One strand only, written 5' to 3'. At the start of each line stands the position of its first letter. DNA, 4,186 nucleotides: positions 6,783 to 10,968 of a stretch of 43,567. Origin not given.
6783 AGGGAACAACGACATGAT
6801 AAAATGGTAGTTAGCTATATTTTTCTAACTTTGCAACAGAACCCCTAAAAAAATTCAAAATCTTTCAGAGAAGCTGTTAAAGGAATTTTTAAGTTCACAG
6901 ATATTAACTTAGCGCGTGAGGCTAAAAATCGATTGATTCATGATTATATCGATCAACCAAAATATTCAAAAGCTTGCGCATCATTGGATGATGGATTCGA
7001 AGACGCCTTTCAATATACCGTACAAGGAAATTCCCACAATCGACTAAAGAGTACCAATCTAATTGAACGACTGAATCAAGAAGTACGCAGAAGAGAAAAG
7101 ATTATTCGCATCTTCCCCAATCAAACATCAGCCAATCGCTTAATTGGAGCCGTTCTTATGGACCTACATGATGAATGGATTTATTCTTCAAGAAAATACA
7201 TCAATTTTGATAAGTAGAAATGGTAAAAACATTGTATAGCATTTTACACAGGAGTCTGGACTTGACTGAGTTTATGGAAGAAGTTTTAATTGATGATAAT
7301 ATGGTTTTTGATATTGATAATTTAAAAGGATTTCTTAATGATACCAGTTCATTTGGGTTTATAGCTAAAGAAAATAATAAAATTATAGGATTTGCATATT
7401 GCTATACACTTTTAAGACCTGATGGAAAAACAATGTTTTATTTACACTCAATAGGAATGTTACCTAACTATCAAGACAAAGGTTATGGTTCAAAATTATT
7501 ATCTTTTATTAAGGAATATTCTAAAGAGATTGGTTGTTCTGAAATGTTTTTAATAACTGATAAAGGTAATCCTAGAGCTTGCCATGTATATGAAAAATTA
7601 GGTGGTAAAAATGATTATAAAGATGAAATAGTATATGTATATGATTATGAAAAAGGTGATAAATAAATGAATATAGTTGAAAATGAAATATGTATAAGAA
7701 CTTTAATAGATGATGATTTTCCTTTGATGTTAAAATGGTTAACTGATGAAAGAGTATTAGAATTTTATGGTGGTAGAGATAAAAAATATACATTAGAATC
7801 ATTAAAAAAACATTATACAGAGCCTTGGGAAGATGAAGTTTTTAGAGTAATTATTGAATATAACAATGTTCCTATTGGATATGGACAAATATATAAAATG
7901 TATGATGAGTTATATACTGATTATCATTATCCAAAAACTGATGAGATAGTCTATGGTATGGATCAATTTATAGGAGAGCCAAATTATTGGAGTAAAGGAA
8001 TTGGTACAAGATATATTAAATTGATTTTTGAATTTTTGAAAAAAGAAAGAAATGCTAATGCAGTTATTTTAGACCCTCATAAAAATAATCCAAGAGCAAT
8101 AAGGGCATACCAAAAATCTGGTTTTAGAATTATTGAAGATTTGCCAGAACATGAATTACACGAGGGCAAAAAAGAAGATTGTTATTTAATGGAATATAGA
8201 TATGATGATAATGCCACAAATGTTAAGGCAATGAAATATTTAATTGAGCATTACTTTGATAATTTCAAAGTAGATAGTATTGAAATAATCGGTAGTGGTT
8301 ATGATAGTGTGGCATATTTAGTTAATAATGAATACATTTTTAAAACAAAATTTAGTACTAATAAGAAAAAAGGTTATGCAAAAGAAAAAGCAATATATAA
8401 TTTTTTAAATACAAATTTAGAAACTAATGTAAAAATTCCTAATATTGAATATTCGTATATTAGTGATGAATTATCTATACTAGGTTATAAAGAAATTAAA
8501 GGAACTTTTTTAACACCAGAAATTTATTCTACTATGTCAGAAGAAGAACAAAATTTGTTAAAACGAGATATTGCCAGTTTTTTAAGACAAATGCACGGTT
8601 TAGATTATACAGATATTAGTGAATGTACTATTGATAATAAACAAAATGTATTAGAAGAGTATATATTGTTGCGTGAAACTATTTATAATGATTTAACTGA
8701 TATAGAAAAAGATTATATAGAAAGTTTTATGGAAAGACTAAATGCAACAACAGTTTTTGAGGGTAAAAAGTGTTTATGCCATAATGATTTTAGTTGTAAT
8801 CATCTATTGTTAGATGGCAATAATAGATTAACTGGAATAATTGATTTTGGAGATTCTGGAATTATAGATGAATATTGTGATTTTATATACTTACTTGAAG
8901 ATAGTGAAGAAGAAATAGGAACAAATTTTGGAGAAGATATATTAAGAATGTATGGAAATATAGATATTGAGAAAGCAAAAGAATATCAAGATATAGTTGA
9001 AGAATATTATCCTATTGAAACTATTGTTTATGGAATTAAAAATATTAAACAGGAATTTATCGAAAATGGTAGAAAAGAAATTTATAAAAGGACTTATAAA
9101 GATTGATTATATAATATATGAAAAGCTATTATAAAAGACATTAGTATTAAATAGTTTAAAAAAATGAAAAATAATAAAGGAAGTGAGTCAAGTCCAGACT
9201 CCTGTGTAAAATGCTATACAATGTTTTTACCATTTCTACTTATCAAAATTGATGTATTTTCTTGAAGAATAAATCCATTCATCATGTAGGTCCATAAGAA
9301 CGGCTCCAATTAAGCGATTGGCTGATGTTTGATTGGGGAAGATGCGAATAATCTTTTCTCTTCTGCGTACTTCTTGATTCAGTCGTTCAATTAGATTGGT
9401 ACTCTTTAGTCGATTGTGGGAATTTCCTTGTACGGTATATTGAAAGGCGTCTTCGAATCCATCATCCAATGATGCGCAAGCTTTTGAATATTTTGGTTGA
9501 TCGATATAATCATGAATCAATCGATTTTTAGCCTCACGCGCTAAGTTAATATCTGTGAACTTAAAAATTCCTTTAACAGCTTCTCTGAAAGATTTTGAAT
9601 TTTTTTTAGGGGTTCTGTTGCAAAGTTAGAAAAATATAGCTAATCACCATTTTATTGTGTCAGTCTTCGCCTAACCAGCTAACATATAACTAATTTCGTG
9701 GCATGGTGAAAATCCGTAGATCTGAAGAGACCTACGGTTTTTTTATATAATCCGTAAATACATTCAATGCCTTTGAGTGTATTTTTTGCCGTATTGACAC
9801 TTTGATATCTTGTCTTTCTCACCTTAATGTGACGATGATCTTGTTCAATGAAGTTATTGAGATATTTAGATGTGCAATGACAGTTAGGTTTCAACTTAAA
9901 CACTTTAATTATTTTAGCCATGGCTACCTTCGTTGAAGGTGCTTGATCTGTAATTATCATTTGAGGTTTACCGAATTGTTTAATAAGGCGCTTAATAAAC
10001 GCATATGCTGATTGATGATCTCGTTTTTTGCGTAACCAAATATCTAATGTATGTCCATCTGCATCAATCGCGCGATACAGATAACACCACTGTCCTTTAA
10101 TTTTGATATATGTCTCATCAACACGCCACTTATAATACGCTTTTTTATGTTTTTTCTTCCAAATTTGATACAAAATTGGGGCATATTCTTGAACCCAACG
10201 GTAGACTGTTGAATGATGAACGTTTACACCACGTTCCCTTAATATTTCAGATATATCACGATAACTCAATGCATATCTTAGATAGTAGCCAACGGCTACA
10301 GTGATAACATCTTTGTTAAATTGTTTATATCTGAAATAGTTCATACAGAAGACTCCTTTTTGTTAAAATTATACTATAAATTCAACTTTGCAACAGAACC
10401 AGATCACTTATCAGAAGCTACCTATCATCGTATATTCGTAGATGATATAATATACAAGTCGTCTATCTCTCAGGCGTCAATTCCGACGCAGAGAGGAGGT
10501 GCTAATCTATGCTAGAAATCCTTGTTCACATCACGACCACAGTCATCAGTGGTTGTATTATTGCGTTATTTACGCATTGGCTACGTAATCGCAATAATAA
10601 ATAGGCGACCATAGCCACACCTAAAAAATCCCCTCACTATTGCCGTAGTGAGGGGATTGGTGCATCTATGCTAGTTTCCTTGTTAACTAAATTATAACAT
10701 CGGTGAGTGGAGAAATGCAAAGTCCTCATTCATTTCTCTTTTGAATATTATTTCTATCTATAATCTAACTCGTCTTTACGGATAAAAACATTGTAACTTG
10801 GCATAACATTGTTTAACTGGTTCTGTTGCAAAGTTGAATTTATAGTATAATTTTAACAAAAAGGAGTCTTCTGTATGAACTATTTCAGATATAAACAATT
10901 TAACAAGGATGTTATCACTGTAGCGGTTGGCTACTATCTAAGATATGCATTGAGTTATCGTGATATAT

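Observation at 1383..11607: Ten-kb nested IS257 resistance island: mupA module and Tn4001-like aacA-aphD module sharing one IS257 copy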

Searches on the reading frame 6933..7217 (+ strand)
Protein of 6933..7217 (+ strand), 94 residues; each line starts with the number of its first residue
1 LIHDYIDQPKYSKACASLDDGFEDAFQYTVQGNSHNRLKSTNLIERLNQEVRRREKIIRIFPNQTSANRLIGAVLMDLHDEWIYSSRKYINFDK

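Call 22: search_protein_families(library=ncbifam, proteins=[window:6933-7217:+])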
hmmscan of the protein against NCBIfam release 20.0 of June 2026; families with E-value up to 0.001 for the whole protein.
window:6933-7217:+ (94 aa): 1 family
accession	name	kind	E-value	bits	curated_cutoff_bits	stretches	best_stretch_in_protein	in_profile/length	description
NF033543.2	transpos_IS256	equivalog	3.4e-15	55.9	150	1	8-77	266-337/338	IS256 family transposase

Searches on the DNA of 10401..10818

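Call 56: search_rna_families(source=window, start=10401, end=10818, threshold=gathering, show_alignments=1)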
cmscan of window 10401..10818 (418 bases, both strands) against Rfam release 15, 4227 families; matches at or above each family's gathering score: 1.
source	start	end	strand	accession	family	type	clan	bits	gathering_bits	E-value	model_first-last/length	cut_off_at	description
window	10552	10644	-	RF01797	fstAT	Gene; antitoxin;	-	106.8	72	4e-22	1-94/94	no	Fst antitoxin sRNA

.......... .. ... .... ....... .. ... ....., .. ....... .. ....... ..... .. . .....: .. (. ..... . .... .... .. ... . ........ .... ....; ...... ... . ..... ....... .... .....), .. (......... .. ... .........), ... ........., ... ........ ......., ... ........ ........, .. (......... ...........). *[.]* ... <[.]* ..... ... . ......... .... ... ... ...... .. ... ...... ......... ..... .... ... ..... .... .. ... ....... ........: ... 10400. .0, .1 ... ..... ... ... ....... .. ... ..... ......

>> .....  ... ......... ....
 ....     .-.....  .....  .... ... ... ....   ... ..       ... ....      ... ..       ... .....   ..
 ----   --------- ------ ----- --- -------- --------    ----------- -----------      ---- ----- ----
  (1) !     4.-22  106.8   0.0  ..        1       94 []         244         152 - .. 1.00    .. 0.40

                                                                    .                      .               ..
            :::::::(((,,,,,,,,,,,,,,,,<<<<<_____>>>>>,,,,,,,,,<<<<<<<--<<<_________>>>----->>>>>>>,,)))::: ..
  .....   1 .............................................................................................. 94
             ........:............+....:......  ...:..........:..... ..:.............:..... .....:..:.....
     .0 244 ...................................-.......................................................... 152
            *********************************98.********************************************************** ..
